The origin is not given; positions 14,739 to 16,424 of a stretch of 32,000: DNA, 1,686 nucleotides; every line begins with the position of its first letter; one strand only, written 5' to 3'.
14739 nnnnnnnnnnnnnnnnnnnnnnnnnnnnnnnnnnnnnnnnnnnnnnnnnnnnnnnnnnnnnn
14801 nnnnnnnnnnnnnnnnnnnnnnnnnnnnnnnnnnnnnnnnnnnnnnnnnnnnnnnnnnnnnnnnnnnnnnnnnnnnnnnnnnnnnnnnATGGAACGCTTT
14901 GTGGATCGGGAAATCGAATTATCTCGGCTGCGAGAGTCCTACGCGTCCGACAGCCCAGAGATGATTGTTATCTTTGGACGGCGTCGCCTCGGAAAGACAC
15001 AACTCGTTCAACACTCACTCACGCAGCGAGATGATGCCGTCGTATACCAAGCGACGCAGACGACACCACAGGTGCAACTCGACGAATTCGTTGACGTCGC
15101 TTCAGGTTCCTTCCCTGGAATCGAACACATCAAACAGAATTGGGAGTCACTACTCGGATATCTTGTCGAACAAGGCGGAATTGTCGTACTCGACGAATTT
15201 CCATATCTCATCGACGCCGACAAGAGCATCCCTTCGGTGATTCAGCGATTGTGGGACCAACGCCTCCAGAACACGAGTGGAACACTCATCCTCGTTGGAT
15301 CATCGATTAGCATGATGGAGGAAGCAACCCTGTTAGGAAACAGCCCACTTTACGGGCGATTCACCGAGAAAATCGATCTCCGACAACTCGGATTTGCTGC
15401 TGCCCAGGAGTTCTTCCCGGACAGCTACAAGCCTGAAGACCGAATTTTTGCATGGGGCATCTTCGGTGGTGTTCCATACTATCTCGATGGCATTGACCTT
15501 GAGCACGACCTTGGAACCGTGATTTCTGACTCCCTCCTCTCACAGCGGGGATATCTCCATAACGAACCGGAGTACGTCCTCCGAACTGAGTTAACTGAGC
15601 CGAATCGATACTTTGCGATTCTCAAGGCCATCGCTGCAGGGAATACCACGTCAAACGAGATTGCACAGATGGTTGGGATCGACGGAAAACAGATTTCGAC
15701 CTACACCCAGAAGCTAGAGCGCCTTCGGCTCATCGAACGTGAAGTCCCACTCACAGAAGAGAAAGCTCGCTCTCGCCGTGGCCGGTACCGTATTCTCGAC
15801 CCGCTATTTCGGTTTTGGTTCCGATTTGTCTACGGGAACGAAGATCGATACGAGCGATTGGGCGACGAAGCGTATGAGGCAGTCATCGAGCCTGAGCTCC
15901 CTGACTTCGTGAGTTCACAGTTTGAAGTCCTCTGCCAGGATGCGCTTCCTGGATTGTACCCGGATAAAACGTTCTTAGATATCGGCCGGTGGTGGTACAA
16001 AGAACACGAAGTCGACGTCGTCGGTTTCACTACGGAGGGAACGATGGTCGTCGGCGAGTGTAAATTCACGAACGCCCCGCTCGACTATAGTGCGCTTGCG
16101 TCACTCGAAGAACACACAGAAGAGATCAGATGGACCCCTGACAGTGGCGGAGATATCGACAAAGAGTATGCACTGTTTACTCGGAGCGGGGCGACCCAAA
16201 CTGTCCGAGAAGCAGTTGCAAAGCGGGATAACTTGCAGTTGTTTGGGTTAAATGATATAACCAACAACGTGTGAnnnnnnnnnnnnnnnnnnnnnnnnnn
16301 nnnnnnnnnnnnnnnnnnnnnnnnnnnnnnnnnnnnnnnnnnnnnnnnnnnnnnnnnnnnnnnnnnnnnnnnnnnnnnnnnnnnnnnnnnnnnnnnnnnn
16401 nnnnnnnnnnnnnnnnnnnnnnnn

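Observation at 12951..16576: Candidate conflict system: NTPase-wHTH-nuclease-like protein with a zinc-ribbon partner, embedded among three wHTH regulators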

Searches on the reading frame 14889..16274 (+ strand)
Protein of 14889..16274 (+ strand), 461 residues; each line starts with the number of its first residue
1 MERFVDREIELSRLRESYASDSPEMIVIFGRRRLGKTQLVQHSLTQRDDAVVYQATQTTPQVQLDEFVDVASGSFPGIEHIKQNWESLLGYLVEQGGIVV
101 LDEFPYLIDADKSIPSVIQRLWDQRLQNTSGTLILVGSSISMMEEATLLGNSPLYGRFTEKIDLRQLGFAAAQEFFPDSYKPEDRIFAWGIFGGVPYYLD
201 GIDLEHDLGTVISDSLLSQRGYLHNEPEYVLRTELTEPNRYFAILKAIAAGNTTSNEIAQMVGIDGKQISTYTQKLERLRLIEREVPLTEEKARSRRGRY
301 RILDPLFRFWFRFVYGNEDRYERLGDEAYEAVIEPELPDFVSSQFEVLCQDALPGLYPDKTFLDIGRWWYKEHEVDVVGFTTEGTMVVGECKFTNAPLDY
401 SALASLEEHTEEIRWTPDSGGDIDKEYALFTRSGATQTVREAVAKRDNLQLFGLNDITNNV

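Call 3: search_protein_families(library=pfam, proteins=[window:14889-16274:+], max_evalue=0.1)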
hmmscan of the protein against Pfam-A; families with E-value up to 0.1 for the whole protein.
window:14889-16274:+ (461 aa): 11 families
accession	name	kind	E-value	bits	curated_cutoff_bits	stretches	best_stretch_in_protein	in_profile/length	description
PF01637.24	ATPase_2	-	3.7e-23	83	33.2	1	4-199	1-222/225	ATPase domain predominantly from Archaea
PF03008.20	DUF234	-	1.6e-18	67.3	22.5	1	310-395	1-91/100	Archaea bacterial proteins of unknown function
PF13173.12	AAA_14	-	6.6e-06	26.6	27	1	24-145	3-105/129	AAA domain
PF12802.13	MarR_2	-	0.00011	22.7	27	1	241-285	7-53/61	MarR family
PF24409.1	wHTH-PRTase_assc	-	0.0011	19.4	27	1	243-291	2-50/83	wHTH-PRTase associated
PF13412.12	HTH_24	-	0.0013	18.7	21.9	1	243-282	7-47/48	Winged helix-turn-helix DNA-binding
PF13401.12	AAA_22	-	0.0039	17.9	27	1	23-138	5-123/130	AAA domain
PF25212.1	HVO_A0114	-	0.02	15.1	27.6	1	242-285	25-69/84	HVO_A0114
PF01022.26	HTH_5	-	0.042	14.2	22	1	244-283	7-46/47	Bacterial regulatory protein, arsR family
PF01978.25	TrmB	-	0.074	13.4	25.6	0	241-285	14-55/68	Sugar-specific transcriptional regulator TrmB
PF09339.16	HTH_IclR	-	0.097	12.9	22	0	240-285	4-51/52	IclR helix-turn-helix domain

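Call 6: search_protein_families(library=padloc, proteins=[window:14889-16274:+], max_evalue=0.1)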
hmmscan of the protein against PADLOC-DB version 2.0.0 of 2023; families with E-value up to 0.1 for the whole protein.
window:14889-16274:+ (461 aa): 13 families
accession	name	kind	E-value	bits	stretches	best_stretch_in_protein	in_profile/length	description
PDLC04984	PDC-S27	-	1.1e-40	137.9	1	1-352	1-361/474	-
PDLC04985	PDC-S27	-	1.5e-31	107.8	1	4-412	6-434/484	-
PDLC04791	PDC-S01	-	4e-08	30.4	1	11-216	7-188/395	-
PDLC04789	PDC-S01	-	5.2e-07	27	1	22-284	16-245/375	-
PDLC04790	PDC-S01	-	5.2e-05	20.1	0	242-289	227-274/422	-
PDLC01848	CARF3--CARF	-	0.00078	17.2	1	239-290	137-187/197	-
PDLC01434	CasR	-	0.0013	16.7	1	242-286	131-175/191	"CAS-I,CAS-II,CAS-III,CAS-IV,CAS-V,CAS-VI; associated_signaling"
PDLC02933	PRTase_III-A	-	0.0032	15.1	1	236-291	281-335/368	-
PDLC01268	CasR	-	0.0041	15.1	1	241-283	126-168/179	"CAS-I,CAS-II,CAS-III,CAS-IV,CAS-V,CAS-VI; associated_signaling"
PDLC04787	PDC-S01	-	0.014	12.3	1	3-49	9-53/412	-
PDLC01866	CARF3--CARF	-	0.016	13.2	1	243-293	143-186/207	-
PDLC01747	Cas1g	-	0.036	10.7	1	231-300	313-380/523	-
PDLC01044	Csa3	-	0.037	11.9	1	240-288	137-186/194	Type I-A associated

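Call 7: search_protein_families(library=ncbifam, proteins=[window:14889-16274:+], max_evalue=0.1)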
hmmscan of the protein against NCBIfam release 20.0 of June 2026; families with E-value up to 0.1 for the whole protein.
window:14889-16274:+ (461 aa): 3 families
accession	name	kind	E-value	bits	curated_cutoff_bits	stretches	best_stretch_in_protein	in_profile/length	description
TIGR01884.1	cas_HTH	subfamily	0.00049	19.5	60.2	1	242-286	145-190/202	CRISPR-associated CARF protein Csa3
NF033788.1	HTH_metalloreg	subfamily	0.027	14.3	55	1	235-285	8-58/77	metalloregulator ArsR/SmtB family transcription factor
NF053860.1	DS41_1_antiphage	equivalog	0.039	12.9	370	0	239-305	383-448/448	anti-phage protein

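Call 8: find_homologous_proteins(query=window:14889-16274:+, max_evalue=0.00001)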
Query window:14889-16274:+ (461 aa): 1731 proteins with E <= 0.00001 among 8000 candidates; the best 120 are listed.
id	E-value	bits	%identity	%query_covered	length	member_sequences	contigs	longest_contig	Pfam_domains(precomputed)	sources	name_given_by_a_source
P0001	0.0e+0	1019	97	100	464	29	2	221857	PF13173.13,PF03008.21,PF01637.25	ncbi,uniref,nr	ncbi:hypothetical protein D320_13746 [Haloferax sp. BAB-2207]|uniref:ATPase n=3 Tax=Haloferax volcan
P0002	1.1e-275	932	88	99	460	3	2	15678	PF13173.13,PF03008.21,PF01637.25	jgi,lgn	-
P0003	1.3e-259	879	83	96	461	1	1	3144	PF13173.13,PF03008.21,PF01637.25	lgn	-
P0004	4.4e-257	871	83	100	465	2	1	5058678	PF13173.13,PF03008.21,PF12802.14,PF01637.25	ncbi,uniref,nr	ncbi:ATP-binding protein [Halosolutus halophilus]|uniref:ATP-binding protein n=1 Tax=Halosolutus hal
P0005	6.2e-257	871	83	97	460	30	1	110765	PF13173.13,PF03008.21,PF01637.25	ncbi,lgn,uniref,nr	ncbi:ATP-binding protein [Natronorubrum thiooxidans]|uniref:ATPase n=1 Tax=Natronorubrum thiooxidans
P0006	8.7e-257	870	82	100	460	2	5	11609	PF13173.13,PF03008.21,PF12802.14,PF01637.25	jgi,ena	-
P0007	7.1e-256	867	81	100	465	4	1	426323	PF13173.13,PF03008.21,PF01637.25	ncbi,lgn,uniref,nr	ncbi:ATPase [Haladaptatus sp. R4]|uniref:ATP-binding protein n=1 Tax=Haladaptatus sp. R4 TaxID=16794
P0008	8.0e-256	867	82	100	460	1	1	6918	PF13173.13,PF03008.21,PF12802.14,PF01637.25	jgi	-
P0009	1.6e-255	866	83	99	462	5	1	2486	PF13173.13,PF03008.21,PF12802.14,PF01637.25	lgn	-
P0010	3.3e-255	865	81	100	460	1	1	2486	PF13173.13,PF03008.21,PF12802.14,PF01637.25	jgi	-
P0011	5.2e-255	864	82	100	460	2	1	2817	PF13173.13,PF03008.21,PF12802.14,PF01637.25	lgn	-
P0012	5.9e-255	864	81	100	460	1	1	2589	PF13173.13,PF03008.21,PF12802.14,PF01637.25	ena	-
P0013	6.7e-255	864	82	100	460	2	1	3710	PF13173.13,PF03008.21,PF12802.14,PF01637.25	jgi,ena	-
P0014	7.9e-255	864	81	100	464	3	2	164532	PF13173.13,PF03008.21,PF01637.25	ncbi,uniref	ncbi:ATP-binding protein [Haladaptatus sp. CMAA 1911]|uniref:ATP-binding protein n=1 Tax=unclassifie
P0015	1.4e-254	863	81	100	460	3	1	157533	PF13173.13,PF03008.21,PF12802.14,PF01637.25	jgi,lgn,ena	-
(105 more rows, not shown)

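Call 9: search_solved_structures(query=window:14889-16274:+, max_evalue=1, show_alignments=2)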
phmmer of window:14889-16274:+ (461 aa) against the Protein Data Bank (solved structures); distinct sequences matched with E-value up to 1: 2.
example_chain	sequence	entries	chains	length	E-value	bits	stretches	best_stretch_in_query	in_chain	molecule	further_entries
7ufi_1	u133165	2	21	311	0.037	15.8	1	98-177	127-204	VchTnsC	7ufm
7rzy_1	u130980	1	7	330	0.075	14.8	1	98-176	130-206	Tn6677 Vibrio cholerae transposon TnsC (VchTnsC)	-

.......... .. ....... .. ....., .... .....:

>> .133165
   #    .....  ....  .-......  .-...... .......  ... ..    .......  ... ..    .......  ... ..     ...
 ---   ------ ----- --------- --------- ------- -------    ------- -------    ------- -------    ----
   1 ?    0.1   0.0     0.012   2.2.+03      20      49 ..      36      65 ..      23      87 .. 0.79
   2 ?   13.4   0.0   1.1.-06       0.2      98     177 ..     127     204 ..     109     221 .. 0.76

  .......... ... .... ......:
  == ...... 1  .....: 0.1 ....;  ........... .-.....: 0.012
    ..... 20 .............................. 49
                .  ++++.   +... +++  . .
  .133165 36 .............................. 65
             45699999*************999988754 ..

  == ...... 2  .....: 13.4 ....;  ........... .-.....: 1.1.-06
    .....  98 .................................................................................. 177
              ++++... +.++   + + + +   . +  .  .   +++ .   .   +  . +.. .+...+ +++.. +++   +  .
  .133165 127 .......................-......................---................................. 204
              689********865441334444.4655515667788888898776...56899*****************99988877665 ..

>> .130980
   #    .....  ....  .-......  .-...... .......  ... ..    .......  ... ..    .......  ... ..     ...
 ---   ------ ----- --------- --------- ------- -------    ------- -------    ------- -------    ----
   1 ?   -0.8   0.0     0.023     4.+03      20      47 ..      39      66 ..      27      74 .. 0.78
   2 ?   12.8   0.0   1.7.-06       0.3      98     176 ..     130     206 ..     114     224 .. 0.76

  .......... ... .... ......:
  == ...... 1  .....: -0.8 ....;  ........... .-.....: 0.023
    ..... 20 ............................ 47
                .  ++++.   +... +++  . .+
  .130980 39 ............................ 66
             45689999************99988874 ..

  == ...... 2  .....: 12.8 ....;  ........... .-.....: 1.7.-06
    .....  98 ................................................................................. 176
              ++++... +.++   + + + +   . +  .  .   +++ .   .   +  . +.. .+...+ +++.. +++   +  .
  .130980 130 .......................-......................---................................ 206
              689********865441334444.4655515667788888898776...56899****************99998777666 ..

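Call 18: find_related_loci(query=window:14889-16274:+, collection=genome_contigs, flank=8000)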
Query window:14889-16274:+ (461 aa) in genome_contigs; peptide patterns used: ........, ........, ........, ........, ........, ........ (x = any residue, [..] = any of these).
182 stretches matched a pattern; 83 encode a relative of the query (tblastn E <= 1e-3); the best 80 are kept; 78 distinct loci.
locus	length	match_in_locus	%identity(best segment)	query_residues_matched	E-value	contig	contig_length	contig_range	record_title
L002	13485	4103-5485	100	1-461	0e+0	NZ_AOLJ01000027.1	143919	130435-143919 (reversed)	Haloferax gibbonsii ATCC 33959 contig_27, whole genome shotgun sequence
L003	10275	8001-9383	97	1-461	0e+0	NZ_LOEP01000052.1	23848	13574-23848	Haloferax sp. Q22 scaffold52, whole genome shotgun sequence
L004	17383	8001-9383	97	1-461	0e+0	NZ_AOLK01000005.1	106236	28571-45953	Haloferax elongans ATCC BAA-1513 contig_5, whole genome shotgun sequence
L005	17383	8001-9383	96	1-461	0e+0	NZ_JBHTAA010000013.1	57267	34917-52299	Haloferax namakaokahaiae strain DSM 29988 GCM70025341_1, whole genome shotgun sequence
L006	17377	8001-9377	82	1-460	0e+0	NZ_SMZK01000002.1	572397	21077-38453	Haloterrigena sp. H1 contig2, whole genome shotgun sequence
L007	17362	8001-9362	83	1-455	0e+0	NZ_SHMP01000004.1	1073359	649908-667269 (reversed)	Natrinema hispanicum strain DSM 18328 Ga0242599_102, whole genome shotgun sequence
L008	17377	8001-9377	82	1-459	0e+0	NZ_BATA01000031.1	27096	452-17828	Halarchaeum acidiphilum MH1-52-1 strain JCM 16109, whole genome shotgun sequence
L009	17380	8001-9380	82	1-461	0e+0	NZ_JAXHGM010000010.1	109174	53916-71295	Halorubellus sp. PRR65 NODE_10_length_109174_cov_149.737765, whole genome shotgun sequence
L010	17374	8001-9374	81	1-459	0e+0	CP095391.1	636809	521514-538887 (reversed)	Natribaculum breve strain TRM20010 plasmid unnamed1, complete sequence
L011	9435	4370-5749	82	1-461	0e+0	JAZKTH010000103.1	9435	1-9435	MAG: Haloferacaceae archaeon isolate NA-5cm_bin.23 NODE_2432_length_9435_cov_6.794136, whole genome shotgun sequence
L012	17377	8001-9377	81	1-460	0e+0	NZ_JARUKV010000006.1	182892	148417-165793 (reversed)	Natronococcus sp. A-GB7 6, whole genome shotgun sequence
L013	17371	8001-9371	81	1-457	0e+0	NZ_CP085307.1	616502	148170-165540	Haladaptatus pallidirubidus strain YIM 93656 plasmid unnamed6, complete sequence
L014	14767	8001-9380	80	1-461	0e+0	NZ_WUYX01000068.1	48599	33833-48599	Natronorubrum halalkaliphilum strain JWXQ-INN-674 NODE_356_length_48515_cov_87.502296, whole genome shotgun sequence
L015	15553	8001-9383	79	1-461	0e+0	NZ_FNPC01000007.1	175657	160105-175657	Halopenitus persicus strain DC30,IBRC 10041,KCTC 4046, whole genome shotgun sequence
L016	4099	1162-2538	80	1-460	0e+0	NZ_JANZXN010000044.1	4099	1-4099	Natronobiforma cellulositropha strain JCM 31939 soapdenovo_K_105_44, whole genome shotgun sequence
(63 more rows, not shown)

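Call 21: search_protein_representatives(protein=window:14889-16274:+)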
Query: 461 residues. Proteins with E-value up to 0.001 (for the whole library): 6656; up to 1e-10: 3745; up to 1e-30: 1172. The best 150 are listed.
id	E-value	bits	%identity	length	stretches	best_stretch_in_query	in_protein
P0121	3.7e-159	546.5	54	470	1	2-459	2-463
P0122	3.9e-145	500.3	77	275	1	186-461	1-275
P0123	3.2e-139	480.8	48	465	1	3-459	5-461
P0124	8.3e-129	446.5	58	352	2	239-458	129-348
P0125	3.0e-93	329.3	40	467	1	2-456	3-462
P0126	5.9e-92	325.0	72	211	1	1-202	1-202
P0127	1.6e-91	323.6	41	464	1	4-455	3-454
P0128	1.1e-88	314.2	36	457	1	3-456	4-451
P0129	1.3e-86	307.4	41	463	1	4-458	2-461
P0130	4.1e-86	305.8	40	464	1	3-435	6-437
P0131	1.3e-83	297.5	38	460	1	4-457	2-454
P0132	3.8e-81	289.4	40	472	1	4-443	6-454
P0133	6.5e-79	282.0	41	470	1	4-452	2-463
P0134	8.3e-79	281.7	39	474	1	4-458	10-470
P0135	2.7e-76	273.4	37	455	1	4-451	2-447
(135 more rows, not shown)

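Call 32: predict_structure(alignment_id=A1)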
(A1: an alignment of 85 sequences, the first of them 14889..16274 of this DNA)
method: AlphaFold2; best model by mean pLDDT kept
length: 461 residues; sequences in the alignment: 85
mean_pLDDT: 96.9   pTM: 0.93
mean pLDDT of the five models: 96.9, 96.7, 96.7, 96.3, 96.3
residues with pLDDT >= 90: 455; 70-90: 4; 50-70: 1; < 50: 1
segments of 3 or more residues with pLDDT < 50: none
pLDDT, mean of each block of 10 residues (from residue 1): 85 98 98 97 97 98 98 97 96 97 98 98 94 97 95 97 98 96 98 97 95 97 97 94 98 98 96 97 98 96 98 98 97 98 98 98 98 98 98 98 98 96 97 98 98 98 91
secondary structure, 60 per line:
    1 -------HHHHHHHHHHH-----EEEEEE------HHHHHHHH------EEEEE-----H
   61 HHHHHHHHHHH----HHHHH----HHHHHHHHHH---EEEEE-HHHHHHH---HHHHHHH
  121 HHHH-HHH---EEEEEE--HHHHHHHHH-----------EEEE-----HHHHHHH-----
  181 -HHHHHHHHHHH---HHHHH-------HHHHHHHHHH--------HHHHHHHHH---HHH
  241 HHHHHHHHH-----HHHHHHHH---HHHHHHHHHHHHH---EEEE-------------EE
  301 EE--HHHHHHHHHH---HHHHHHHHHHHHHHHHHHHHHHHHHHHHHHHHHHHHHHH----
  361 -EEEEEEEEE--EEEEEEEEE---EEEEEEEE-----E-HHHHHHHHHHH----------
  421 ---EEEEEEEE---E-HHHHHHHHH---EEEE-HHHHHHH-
elements in order: H8-18 E24-29 H36-43 E50-54 H60-71 H76-80 H85-94 E98-102 H104-110 H114-124 E132-137 H140-148 E160-163 H169-175 H182-192 H196-200 H208-217 H226-234 H238-249 H255-262 H266-278 E282-285 E299-302 H305-314 H318-356 E362-370 E373-381 E385-392 H400-410 E424-431 H437-445 E449-452 H454-460

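Call 36: fold_search(model_id=the predicted structure, library=pdb)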
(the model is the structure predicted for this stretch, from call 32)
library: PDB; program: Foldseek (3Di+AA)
matches with E <= 10: 1820; with E <= 0.001: 222
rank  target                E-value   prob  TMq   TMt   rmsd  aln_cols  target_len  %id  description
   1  2fna_A                2.2e-10  1.00  0.50  0.64   4.6       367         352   18  Crystal structure of an archaeal aaa+ atpase (sso1545) from sulfolobus solfataricus p2 at 2.00 A resolution (released 2006-02-07)
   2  7jpo_D                1.3e-08  1.00  0.30  0.33  15.1       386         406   16  ORC-O1AAA: Human Origin Recognition Complex (ORC) with dynamic/unresolved ORC2 WH (released 2020-09-02)
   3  7jpq_D                2.1e-08  1.00  0.31  0.35  14.7       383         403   15  ORC-O2-5: Human Origin Recognition Complex (ORC) with subunits 2,3,4,5 (released 2020-09-02)
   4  2qby_A                6.7e-08  1.00  0.38  0.45   8.0       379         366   14  Crystal structure of a heterodimer of Cdc6/Orc1 initiators bound to origin DNA (from S. solfataricus) (released 2007-09-11)
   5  8s0e_D                9.9e-08  1.00  0.30  0.33  15.3       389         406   15  H. sapiens OCCM bound to double stranded DNA (released 2024-10-02)
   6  8s0c_E                1.0e-07  1.00  0.32  0.39  16.0       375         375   15  H. sapiens ORC1-5 bound to double stranded DNA as part of the MCM-ORC complex (released 2024-10-02)
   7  7tjh_D                1.3e-07  1.00  0.30  0.32  14.1       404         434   11  S. cerevisiae ORC bound to 84 bp ARS1 DNA and Cdc6 (state 1) with flexible Orc6 N-terminal domain (released 2022-10-05)
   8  7tjj_D                1.3e-07  1.00  0.28  0.29  14.7       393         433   11  S. cerevisiae ORC bound to 84 bp ARS1 DNA and Cdc6 (state 1) with docked Orc6 N-terminal domain (released 2022-10-05)
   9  9qlv_A                1.4e-07  1.00  0.43  0.27   5.3       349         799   11  Cryo-EM structure of Arabidopsis TIR-NLR WRR4A tetramer in complex with effector CCG40 (released 2026-04-08)
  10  7xx2_A                1.8e-07  1.00  0.45  0.27   6.1       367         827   11  Cryo-EM structure of Sr35 resistosome induced by AvrSr35 R381A (released 2022-11-02)
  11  9ria_B                1.8e-07  1.00  0.43  0.26   6.4       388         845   13  Cryo-EM structure of tomato NRC3-AVRcap1b complex (released 2025-07-23)
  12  9bcx_F                2.5e-07  1.00  0.30  0.33  16.4       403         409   11  Cryo-EM structure of the S. cerevisiae ORC-Cdc6-Mcm2-7-DNA complex with a fully closed Mcm2-Mcm5 DNA entry gate (released 2025-01-01)
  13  8s0c_D                2.8e-07  1.00  0.27  0.33  15.1       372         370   15  H. sapiens ORC1-5 bound to double stranded DNA as part of the MCM-ORC complex (released 2024-10-02)
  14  7jps_D                3.9e-07  1.00  0.33  0.37  13.2       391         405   13  ORC-DNA: Human Origin Recognition Complex (ORC) with DNA bound in the core (released 2020-09-09)
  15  7jpr_E                4.1e-07  1.00  0.28  0.32  16.1       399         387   14  ORC-OPEN: Human Origin Recognition Complex (ORC) in an open conformation (released 2020-09-09)
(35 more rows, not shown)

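Call 42: search_protein_families(library=padloc, alignment_id=A3, max_evalue=0.00001)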
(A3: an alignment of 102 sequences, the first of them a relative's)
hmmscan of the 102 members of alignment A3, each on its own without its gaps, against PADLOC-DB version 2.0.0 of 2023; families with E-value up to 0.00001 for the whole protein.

A. member 1, L003:7073-7762:+ (230 aa): 0 families

B. families by the number of members that match (of 102 scanned): 43 families (the first 25 are shown)
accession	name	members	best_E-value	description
PDLC03963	SoFic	2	7.1e-98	-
PDLC01691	Cas12f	2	1.3e-53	CAS-V-F; effector__SPE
PDLC01674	Cas12f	2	1e-50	CAS-V-F; effector__SPE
PDLC01678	Cas12f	2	1e-50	Cas14c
PDLC00933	Cas12u4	2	2.3e-48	Cas12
PDLC01700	Cas12f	2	2.5e-48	CAS-V-F; effector__SPE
PDLC01039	Csx1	2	3.4e-47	found elsewhere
PDLC00931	Cas12u2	2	3.4e-38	Cas12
PDLC01698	Cas12f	2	1.7e-33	CAS-V-F; effector__SPE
PDLC01690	Cas12f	2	1.3e-26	CAS-V-F; effector__SPE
PDLC00930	Cas12u1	2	3.5e-22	Cas12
PDLC01692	Cas12f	2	1.8e-20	CAS-V-F; effector__SPE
PDLC04966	PDC-S24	2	3e-19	-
PDLC04836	PDC-S04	2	7.3e-19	-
PDLC00932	Cas12u3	2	1.3e-18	Cas12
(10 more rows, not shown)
